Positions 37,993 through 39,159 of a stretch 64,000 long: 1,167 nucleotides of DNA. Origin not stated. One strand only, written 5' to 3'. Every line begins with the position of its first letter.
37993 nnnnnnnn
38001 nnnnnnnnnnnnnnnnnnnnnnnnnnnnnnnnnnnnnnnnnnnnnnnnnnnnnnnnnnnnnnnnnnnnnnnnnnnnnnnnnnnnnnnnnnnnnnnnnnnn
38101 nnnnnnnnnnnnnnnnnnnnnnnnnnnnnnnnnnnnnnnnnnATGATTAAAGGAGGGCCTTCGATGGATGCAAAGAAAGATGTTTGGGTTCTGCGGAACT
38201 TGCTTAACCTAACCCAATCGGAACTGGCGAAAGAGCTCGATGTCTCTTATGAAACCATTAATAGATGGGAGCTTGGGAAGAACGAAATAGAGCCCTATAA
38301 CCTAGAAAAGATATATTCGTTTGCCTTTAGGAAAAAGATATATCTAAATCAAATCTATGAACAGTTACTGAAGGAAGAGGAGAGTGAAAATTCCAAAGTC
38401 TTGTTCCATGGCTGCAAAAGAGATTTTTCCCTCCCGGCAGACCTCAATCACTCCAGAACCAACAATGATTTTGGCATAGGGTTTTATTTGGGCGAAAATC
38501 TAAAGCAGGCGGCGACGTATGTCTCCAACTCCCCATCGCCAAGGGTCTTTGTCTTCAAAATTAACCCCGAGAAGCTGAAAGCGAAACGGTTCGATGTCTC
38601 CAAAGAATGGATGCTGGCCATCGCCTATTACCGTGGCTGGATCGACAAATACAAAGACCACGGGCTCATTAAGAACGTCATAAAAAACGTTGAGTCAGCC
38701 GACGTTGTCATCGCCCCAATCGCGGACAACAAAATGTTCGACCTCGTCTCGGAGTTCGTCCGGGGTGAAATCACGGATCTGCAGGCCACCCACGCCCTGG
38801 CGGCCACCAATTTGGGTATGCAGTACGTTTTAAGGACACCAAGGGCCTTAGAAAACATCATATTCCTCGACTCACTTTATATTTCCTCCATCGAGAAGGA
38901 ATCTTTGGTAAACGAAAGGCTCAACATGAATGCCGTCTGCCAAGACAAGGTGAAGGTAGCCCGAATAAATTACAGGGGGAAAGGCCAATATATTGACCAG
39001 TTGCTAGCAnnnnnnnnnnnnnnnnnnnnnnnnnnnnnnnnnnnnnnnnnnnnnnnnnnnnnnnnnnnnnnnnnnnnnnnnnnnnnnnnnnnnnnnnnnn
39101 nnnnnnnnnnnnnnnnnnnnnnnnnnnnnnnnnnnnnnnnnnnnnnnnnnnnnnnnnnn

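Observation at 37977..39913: AT-rich two-gene island (XRE-HTH::DUF3990-like + helical::pyrophosphatase-like) between hypB and hypA: candidate uncharacterised conflict or toxin-antitoxin-type module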

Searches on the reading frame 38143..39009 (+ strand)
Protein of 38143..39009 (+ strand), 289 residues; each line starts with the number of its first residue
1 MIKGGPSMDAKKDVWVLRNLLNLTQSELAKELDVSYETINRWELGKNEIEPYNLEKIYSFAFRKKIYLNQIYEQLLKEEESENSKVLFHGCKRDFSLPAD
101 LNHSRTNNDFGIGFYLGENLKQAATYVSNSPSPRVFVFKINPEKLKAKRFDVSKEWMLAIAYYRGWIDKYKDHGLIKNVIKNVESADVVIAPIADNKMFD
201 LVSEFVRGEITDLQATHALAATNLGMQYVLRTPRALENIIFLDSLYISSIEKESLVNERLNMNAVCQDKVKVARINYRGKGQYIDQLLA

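Call 4: search_protein_families(library=pfam, proteins=[window:38143-39009:+], max_evalue=0.1)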
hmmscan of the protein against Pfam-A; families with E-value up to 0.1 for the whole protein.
window:38143-39009:+ (289 aa): 14 families
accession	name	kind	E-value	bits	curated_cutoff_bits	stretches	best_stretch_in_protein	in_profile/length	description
PF13151.12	DUF3990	-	3e-28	98.8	32.2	1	87-239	3-150/152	Protein of unknown function (DUF3990)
PF01381.28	HTH_3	-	7.2e-10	39.2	23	1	17-57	4-44/55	Helix-turn-helix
PF08965.17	Aca2_YdiL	-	0.00089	19.9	23.8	1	16-95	8-87/118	Aca2/YdiL-like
PF13542.12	HTH_Tnp_ISL3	-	0.0031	17.4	27.4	1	15-42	19-46/51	Helix-turn-helix domain of transposase family ISL3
PF04545.22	Sigma70_r4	-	0.0073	16.2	24.1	1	12-41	10-39/50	Sigma-70, region 4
PF12844.13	HTH_19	-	0.0075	16.6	30.2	1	18-58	8-48/64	Helix-turn-helix domain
PF13545.12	HTH_Crp_2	-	0.013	15.8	27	1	21-41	21-41/70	Crp-like helix-turn-helix domain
PF13518.12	HTH_28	-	0.018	15.6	25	0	24-42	14-32/52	Helix-turn-helix domain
PF13384.12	HTH_23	-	0.022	15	24.6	0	18-42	12-37/50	Homeodomain-like domain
PF08279.18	HTH_11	-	0.031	14.6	25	0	17-41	9-34/55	HTH domain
PF15943.11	YdaS_toxin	-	0.043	14.1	30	1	25-51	11-37/65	Bacterial toxin YdaS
PF13560.12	HTH_31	-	0.044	14.5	27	1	17-47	9-39/64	Helix-turn-helix domain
PF13022.12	HTH_Tnp_1_2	-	0.044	14.3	27.9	1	21-79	25-79/122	Helix-turn-helix of insertion element transposase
PF18760.7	ART-PolyVal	-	0.093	13.9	31.2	0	85-158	7-71/140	ADP-Ribosyltransferase in polyvalent proteins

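Call 5: search_protein_families(library=ncbifam, proteins=[window:38143-39009:+], max_evalue=0.1)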
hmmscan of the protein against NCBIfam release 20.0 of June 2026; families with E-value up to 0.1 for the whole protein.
window:38143-39009:+ (289 aa): 10 families
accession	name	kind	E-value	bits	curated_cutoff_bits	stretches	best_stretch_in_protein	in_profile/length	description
NF041951.1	phage_RstR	subfamily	9.3e-06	25.9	80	1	8-57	1-50/108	RstR family transcriptional repressor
NF040522.1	VC1465_fam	subfamily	9.8e-06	25.6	70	1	18-56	5-45/111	VC1465 family Xer recombination activation factor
NF041265.1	NadS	equivalog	8.3e-05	22.8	60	1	13-47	34-68/94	NadS family protein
TIGR03070.1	couple_hipB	subfamily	0.00019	21.3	71.65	1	17-50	10-43/58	type II toxin-antitoxin system Y4mF family antitoxin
TIGR03830.1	CxxCG_CxxCG_HTH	subfamily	0.00029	20.6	61.8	1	12-48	68-104/127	type II TA system antitoxin MqsA family protein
NF047542.1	telomere_Tap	equivalog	0.0016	17.2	600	1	17-55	25-63/695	telomere-associated protein Tap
TIGR02937.1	sigma70-ECF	superfamily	0.0017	18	42.9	1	10-43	121-154/165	sigma-70 family RNA polymerase sigma factor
NF047948.1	male_kill_WMK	equivalog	0.0024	17.4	300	1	20-81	173-229/300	WO male-killing family protein Wmk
NF007257.0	PRK09706.1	subfamily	0.016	15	101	1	18-54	14-50/135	transcriptional repressor DicA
TIGR02607.1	antidote_HigA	equivalog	0.09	12.6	47.7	0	21-41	19-39/81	HigA family addiction module antitoxin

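Call 6: search_protein_families(library=padloc, proteins=[window:38143-39009:+], max_evalue=0.1)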
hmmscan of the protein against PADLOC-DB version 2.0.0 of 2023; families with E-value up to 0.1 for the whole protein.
window:38143-39009:+ (289 aa): 14 families
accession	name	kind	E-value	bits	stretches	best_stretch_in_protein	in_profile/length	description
PDLC04438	PDC-M13B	-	1.6e-15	55.4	1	87-243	3-154/158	-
PDLC04436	PDC-M13A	-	1.5e-14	52.1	1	86-243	2-155/159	-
PDLC04411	PDC-M10A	-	1.6e-13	48.6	1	85-245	4-151/156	-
PDLC04412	PDC-M10A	-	1.7e-12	45.4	1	87-244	3-147/152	-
PDLC04641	PDC-M42A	-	1.2e-09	36.2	1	85-242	4-169/215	-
PDLC04413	PDC-M10A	-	1e-07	29.7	1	87-244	3-147/157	-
PDLC03951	RmrA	-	0.00017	18.7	1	17-73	16-73/400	-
PDLC02926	HTH_VI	-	0.00048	18.3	1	17-57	9-49/92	-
PDLC03952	RmrA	-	0.00076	16.4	1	18-59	31-72/395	-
PDLC04133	mad1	-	0.0029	15.9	1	23-43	6-26/60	mads_1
PDLC03949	RmrA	-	0.0066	13.4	1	18-59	11-52/363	-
PDLC04640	PDC-M42A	-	0.0079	13.6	1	86-238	69-229/280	-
PDLC03946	RmrA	-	0.0081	12.9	1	14-81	7-75/357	-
PDLC03665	Control_protein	-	0.019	13.2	0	17-58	16-58/77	control protein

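Call 7: search_protein_families(library=phrogs, proteins=[window:38143-39009:+], max_evalue=0.1)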
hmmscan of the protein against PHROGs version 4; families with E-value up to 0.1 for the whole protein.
window:38143-39009:+ (289 aa): 32 families (the best 25 are shown)
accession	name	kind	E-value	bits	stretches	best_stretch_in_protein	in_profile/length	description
phrog_8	-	transcription regulation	6.3e-08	33.4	1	17-57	84-124/346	transcriptional regulator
phrog_3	-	transcription regulation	1.7e-07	32.4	1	15-83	94-163/430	transcriptional repressor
phrog_2104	-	unknown function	8.4e-06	26.9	1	12-47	42-77/103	-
phrog_2439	-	transcription regulation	9.4e-06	25.7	1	18-104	16-88/367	transcriptional regulator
phrog_2967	-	transcription regulation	1.5e-05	25.7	1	20-58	21-59/225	transcriptional regulator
phrog_7950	-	transcription regulation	2.5e-05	25.2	1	17-43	15-41/68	transcriptional repressor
phrog_21376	-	unknown function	6.4e-05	21.5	1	78-147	542-611/1664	-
phrog_4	-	transcription regulation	6.7e-05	23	1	18-57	144-180/400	transcriptional repressor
phrog_4836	-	transcription regulation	0.0003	21.4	1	18-48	84-114/194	CII-like regulator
phrog_5119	-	unknown function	0.00043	21.1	1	12-59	56-106/152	-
phrog_1124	-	transcription regulation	0.00075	20.1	1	7-57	6-55/177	transcriptional regulator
phrog_11187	-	transcription regulation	0.0025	18.6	1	18-50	16-48/63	transcriptional regulator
phrog_4779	-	transcription regulation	0.0049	18.4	1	21-46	14-39/98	transcriptional regulator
phrog_38149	-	unknown function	0.008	17.1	1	13-65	12-64/190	-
phrog_955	-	DNA, RNA and nucleotide metabolism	0.008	16.9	1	17-57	32-72/142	HTH DNA binding protein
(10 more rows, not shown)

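Call 11: search_solved_structures(query=window:38143-39009:+, max_evalue=10, show_alignments=2)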
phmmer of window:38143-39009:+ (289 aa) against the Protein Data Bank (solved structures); distinct sequences matched with E-value up to 10: 7.
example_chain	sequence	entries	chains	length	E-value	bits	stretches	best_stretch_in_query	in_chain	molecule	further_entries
9k3w_A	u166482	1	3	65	0.00096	22.3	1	11-49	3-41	Transcriptional regulator, PbsX family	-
2lw7_A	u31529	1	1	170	0.16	15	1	204-287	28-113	Histidine--tRNA ligase, cytoplasmic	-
2o49_A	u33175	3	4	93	0.53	13.3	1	176-244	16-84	DNA-binding protein SATB1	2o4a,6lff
1yse_A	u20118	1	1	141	1.5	11.9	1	176-244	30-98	DNA-binding protein SATB1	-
5zqo_A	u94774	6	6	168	1.6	11.7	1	51-127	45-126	Tankyrase-2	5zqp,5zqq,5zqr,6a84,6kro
9txt_A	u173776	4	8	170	1.7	11.7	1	51-127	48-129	Poly [ADP-ribose] polymerase tankyrase-2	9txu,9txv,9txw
7o6x_BBB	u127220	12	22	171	1.7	11.7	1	51-127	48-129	Poly [ADP-ribose] polymerase tankyrase-2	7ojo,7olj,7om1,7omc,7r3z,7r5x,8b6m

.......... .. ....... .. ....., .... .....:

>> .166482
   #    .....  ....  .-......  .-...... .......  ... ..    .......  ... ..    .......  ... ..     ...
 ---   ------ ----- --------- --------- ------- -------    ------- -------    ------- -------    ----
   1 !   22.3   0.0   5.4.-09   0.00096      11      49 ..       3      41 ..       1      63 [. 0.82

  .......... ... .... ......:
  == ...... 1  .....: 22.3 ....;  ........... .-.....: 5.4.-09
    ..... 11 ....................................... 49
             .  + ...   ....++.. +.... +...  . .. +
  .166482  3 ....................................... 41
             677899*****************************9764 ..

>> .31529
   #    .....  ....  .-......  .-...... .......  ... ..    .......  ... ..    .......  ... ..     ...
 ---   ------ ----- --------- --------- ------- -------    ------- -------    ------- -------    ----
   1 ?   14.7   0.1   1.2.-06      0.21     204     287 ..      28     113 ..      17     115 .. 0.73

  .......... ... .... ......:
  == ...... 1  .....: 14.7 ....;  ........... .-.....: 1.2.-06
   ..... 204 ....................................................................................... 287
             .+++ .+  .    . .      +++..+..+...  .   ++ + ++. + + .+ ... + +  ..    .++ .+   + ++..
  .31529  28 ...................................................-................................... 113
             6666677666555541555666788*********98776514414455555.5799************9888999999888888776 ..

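Call 13: find_homologous_proteins(query=window:38143-39009:+, max_evalue=0.001)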
Query window:38143-39009:+ (289 aa): 2138 proteins with E <= 0.001 among 3099 candidates; the best 120 are listed.
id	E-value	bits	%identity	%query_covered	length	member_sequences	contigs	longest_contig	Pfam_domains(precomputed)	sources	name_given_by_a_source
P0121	1.9e-181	620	99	98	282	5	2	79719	PF13151.13,PF01381.29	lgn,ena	-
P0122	4.6e-130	451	70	97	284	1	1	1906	PF13151.13,PF01381.29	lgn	-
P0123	3.6e-124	432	67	97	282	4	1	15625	PF13151.13,PF01381.29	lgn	-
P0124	8.1e-123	428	66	97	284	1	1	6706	PF13151.13,PF01381.29,PF08965.17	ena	-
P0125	3.5e-122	426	67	97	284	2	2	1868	PF13151.13,PF01381.29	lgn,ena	-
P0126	8.8e-122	424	65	97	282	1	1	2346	PF13151.13,PF01381.29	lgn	-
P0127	2.7e-121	423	64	97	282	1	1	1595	PF13151.13,PF01381.29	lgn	-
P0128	1.1e-120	421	66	97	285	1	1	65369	PF13151.13,PF01381.29,PF04545.23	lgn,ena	-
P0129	2.7e-120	419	66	97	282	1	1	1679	PF13151.13,PF01381.29,PF04545.23,PF08965.17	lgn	-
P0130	5.3e-116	405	63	97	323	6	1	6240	PF13151.13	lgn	-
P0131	2.7e-109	383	59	97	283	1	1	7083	PF13151.13,PF01381.29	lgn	-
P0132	2.9e-108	380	60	97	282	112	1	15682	PF13151.13,PF01381.29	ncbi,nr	ncbi:MAG: DUF3990 domain-containing protein [Bacillales bacterium]|nr:DUF3990 domain-containing prot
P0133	1.8e-107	377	58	97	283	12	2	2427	PF13151.13,PF01381.29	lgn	-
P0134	7.1e-107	375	60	97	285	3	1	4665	PF13151.13,PF01381.29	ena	-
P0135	3.6e-106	373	59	97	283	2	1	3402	PF13151.13,PF01381.29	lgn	-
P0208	1.0e-92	329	53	97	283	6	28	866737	PF13151.13,PF01381.29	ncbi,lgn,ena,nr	ncbi:MAG: DUF3990 domain-containing protein [Acholeplasmataceae bacterium]|nr:DUF3990 domain-contain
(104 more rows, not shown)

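Call 37: predict_structure(alignment_id=A2)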
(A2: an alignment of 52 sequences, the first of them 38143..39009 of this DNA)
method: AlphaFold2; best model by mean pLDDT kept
length: 289 residues; sequences in the alignment: 52
mean_pLDDT: 90.5   pTM: 0.86
mean pLDDT of the five models: 90.5, 90.3, 90.3, 89.7, 89.4
residues with pLDDT >= 90: 209; 70-90: 72; 50-70: 3; < 50: 5
segments of 3 or more residues with pLDDT < 50: 1-5
pLDDT, mean of each block of 10 residues (from residue 1): 51 94 97 95 85 94 96 94 93 82 90 95 90 93 93 95 94 96 97 86 93 91 85 95 94 91 82 88 93
secondary structure, 60 per line:
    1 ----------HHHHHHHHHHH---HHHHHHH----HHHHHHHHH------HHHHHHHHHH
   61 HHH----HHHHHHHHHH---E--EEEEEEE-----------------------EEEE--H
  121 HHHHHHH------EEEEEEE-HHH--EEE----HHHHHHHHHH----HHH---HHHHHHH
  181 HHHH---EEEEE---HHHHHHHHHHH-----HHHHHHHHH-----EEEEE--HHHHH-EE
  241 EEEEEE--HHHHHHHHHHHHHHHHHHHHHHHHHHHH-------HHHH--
elements in order: H11-21 H25-31 H36-44 H51-63 H68-77 E84-90 E114-117 H120-127 E134-140 E147-149 H154-163 H174-184 E188-192 H196-206 H212-220 E226-230 H233-237 E239-246 H249-276 H284-287

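Call 45: fold_search(model_id=the predicted structure, library=pdb)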
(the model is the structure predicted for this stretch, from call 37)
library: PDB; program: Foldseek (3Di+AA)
matches with E <= 10: 612; with E <= 0.001: 0
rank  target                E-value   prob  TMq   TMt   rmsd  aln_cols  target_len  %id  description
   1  5aeh_A                4.0e-03  1.00  0.29  0.38   8.4       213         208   13  Crystal structure of human tankyrase 2 in complex with OD332 (released 2016-01-13)
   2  8w23_A                4.3e-03  1.00  0.28  0.29   9.3       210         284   14  Cryo-EM structure of human tankyrase 2 SAM-PARP filament bound to compound, TDI-2804 (consensus map). (released 2025-07-09)
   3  4pnn_B                4.8e-03  1.00  0.29  0.40   8.8       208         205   13  Crystal Structure of human Tankyrase 2 in complex with 4HQN. (released 2014-10-15)
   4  5fpg_A                6.1e-03  0.98  0.26  0.35   9.4       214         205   14  Crystal structure of human tankyrase 2 in complex with TA-92 (released 2016-12-14)
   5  4i9i_A                6.4e-03  0.99  0.27  0.35   9.1       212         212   15  Crystal structure of tankyrase 1 with compound 4 (released 2013-02-06)
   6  4msk_D                6.8e-03  0.98  0.26  0.36   9.4       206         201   15  Co-crystal structure of tankyrase 1 with compound 34 (released 2013-12-25)
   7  6tkq_AAA              8.1e-03  0.98  0.27  0.35   9.2       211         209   14  Tankyrase 2 in complex with an inhibitor (OM-2700) (released 2020-07-08)
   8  5ety_C                9.6e-03  0.98  0.26  0.36   9.1       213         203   13  Crystal Structure of human Tankyrase-1 bound to K-756 (released 2016-06-22)
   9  9k3w_A                1.0e-02  1.00  0.17  0.69   4.1        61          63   39  Crystal structure of putative transcription regulator (dr_2454) from Deinococcus radiodurans (released 2025-10-22)
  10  5ety_D                1.0e-02  0.99  0.27  0.37   9.1       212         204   13  Crystal Structure of human Tankyrase-1 bound to K-756 (released 2016-06-22)
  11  4pnm_B                1.0e-02  0.98  0.27  0.37   9.2       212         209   14  Crystal Structure of human Tankyrase 2 in complex with Nu1025. (released 2014-10-15)
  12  5ety_B                1.3e-02  0.98  0.27  0.37   9.1       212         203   13  Crystal Structure of human Tankyrase-1 bound to K-756 (released 2016-06-22)
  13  4pml_A                1.4e-02  0.98  0.27  0.38   9.1       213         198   13  Crystal Structure of human Tankyrase 2 in complex with 3-amino-benzamide. (released 2014-10-15)
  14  8ezt_B                1.9e-02  1.00  0.17  0.63   2.8        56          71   27  Crystal structure of HipB(Lp) from Legionella pneumophila (released 2023-09-27)
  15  8tac_A                2.0e-02  1.00  0.18  0.71   1.7        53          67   36  Designed DNA binding protein (released 2024-08-28)
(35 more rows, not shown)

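Call 54: search_dna_similar(query=window:38164-39009:+, collection=phages, mode=protein, max_evalue=0.001, max_rows=15)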
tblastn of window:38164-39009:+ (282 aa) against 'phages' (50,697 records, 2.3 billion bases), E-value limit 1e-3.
Records with a match: 1; places in all: 1; records where one place covers at least 80% of the query: 0.
Best place of each record, by identity: <60% 1.
By first word of the organism name: Bacteriophage 1.
By host as written in the record: - 1.
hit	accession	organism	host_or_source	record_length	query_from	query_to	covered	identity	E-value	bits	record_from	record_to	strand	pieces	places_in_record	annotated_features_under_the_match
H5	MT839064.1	Bacteriophage sp.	human fecal samples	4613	70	235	59%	25.1%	9e-9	62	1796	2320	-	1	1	record has no annotation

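Call 55: search_dna_similar(query=window:38164-39009:+, collection=plasmids, mode=protein, max_evalue=0.001, max_rows=15)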
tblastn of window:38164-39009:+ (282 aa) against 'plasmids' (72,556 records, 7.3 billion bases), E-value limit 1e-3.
Records with a match: 3; places in all: 3; records where one place covers at least 80% of the query: 0.
Best place of each record, by identity: <60% 3.
By first word of the organism name: Treponema 1; Phocaeicola 1; Lactobacillus 1.
By predicted mobility (MOB-suite, as given by PLSDB): non-mobilizable 3.
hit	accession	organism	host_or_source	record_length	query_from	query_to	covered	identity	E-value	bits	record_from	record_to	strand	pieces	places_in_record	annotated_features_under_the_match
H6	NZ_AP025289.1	Treponema saccharophilum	-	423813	79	268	67%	25.5%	6e-4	49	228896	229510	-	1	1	DUF3990 domain-containing protein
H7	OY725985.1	Phocaeicola massiliensis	-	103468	68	241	62%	26.0%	4e-4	49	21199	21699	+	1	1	record has no annotation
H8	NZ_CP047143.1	Lactobacillus crispatus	Gallus gallus,Isolated and purified ...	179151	79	240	57%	27.6%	4e-8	62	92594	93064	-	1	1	DUF3990 domain-containing protein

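Call 88: find_encoding_contigs(protein=P0208, flank=5000, max_places=2)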
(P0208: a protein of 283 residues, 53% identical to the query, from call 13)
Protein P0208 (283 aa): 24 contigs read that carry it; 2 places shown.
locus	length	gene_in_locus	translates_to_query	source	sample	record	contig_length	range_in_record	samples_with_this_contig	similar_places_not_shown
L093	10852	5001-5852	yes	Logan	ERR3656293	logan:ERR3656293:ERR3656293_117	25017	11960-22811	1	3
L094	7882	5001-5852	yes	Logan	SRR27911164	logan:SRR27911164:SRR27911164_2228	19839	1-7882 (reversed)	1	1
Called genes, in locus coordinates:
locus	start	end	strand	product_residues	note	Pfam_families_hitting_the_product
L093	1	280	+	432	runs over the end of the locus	PF01547:SBP_bac_1, PF13416:SBP_bac_8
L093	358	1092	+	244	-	PF10740:DUF2529 (faint), PF13580:SIS_2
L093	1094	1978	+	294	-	PF01869:BcrAD_BadFG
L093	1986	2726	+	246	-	PF13580:SIS_2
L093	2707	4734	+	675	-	PF19773:DUF6259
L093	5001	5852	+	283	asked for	PF01381:HTH_3, PF13151:DUF3990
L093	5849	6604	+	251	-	-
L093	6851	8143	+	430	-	PF03952:Enolase_N, PF00113:Enolase_C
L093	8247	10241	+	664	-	PF08206:OB_RNB (weak), PF17876:CSD2, PF00773:RNB, PF00575:S1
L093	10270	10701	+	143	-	PF01668:SmpB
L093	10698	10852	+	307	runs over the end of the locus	PF01734:Patatin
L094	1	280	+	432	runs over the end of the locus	PF01547:SBP_bac_1, PF13416:SBP_bac_8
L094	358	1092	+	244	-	PF10740:DUF2529 (faint), PF13580:SIS_2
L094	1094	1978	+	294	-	PF01869:BcrAD_BadFG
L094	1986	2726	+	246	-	PF13580:SIS_2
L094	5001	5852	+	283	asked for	PF01381:HTH_3, PF13151:DUF3990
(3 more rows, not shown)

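Call 89: find_encoding_contigs(protein=P0132, flank=5000, max_places=2)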
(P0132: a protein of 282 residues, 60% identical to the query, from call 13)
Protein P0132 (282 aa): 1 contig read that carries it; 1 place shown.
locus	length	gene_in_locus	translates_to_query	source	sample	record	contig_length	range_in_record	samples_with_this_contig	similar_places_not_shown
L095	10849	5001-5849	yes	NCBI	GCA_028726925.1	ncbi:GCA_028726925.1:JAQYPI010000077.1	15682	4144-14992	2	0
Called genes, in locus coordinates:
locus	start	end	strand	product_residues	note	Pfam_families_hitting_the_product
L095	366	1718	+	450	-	PF13173:AAA_14, PF13635:DUF4143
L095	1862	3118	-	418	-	PF13173:AAA_14, PF13635:DUF4143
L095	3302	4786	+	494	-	PF00370:FGGY_N, PF02782:FGGY_C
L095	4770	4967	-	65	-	-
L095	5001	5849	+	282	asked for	PF01381:HTH_3, PF13151:DUF3990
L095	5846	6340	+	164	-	-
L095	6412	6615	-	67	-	PF13560:HTH_31 (weak), PF01381:HTH_3 (weak)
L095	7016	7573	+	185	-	-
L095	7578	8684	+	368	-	PF18928:DUF5677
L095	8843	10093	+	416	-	PF13173:AAA_14, PF13635:DUF4143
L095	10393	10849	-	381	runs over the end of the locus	PF00485:PRK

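Call 92: find_related_loci(query=A2, collection=metagenome_contigs, flank=3000)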
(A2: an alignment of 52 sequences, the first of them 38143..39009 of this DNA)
Query A2 (289 aa) in metagenome_contigs; peptide patterns used: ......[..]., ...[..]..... (x = any residue, [..] = any of these).
600 stretches matched a pattern (row limit reached: there are more); 575 encode a relative of the query (tblastn E <= 1e-3); the best 80 are kept; 80 distinct loci.
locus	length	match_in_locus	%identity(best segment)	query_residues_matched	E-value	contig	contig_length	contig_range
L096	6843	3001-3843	66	8-288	1e-128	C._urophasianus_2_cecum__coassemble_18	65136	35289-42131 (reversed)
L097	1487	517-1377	56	4-288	6e-118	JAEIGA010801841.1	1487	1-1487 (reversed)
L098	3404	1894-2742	53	8-289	5e-106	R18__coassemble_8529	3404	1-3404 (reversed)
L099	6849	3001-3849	53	7-288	4e-102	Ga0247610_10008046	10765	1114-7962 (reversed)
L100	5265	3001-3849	53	7-288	1e-101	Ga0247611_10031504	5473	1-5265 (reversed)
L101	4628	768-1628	50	4-288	2e-97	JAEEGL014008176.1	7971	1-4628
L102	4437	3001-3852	51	4-286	5e-97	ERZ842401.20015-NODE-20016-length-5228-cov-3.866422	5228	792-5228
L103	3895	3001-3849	49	7-287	4e-94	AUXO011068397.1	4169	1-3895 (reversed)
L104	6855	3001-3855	49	2-286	7e-94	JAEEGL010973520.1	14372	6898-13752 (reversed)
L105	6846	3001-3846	50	8-288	2e-93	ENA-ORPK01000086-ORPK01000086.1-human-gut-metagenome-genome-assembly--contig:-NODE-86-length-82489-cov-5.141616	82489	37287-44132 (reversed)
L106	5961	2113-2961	53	7-288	2e-93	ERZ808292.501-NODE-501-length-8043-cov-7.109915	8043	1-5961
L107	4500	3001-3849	49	7-287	3e-93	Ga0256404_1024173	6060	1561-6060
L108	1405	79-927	48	7-288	9e-94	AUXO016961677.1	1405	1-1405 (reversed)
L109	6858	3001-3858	47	3-288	3e-86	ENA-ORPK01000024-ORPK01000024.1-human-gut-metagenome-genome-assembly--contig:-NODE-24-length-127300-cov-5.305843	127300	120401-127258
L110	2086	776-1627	47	7-288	3e-89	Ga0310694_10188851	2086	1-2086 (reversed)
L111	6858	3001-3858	46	5-288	1e-83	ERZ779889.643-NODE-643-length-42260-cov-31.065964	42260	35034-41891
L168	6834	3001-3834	44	12-289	8e-78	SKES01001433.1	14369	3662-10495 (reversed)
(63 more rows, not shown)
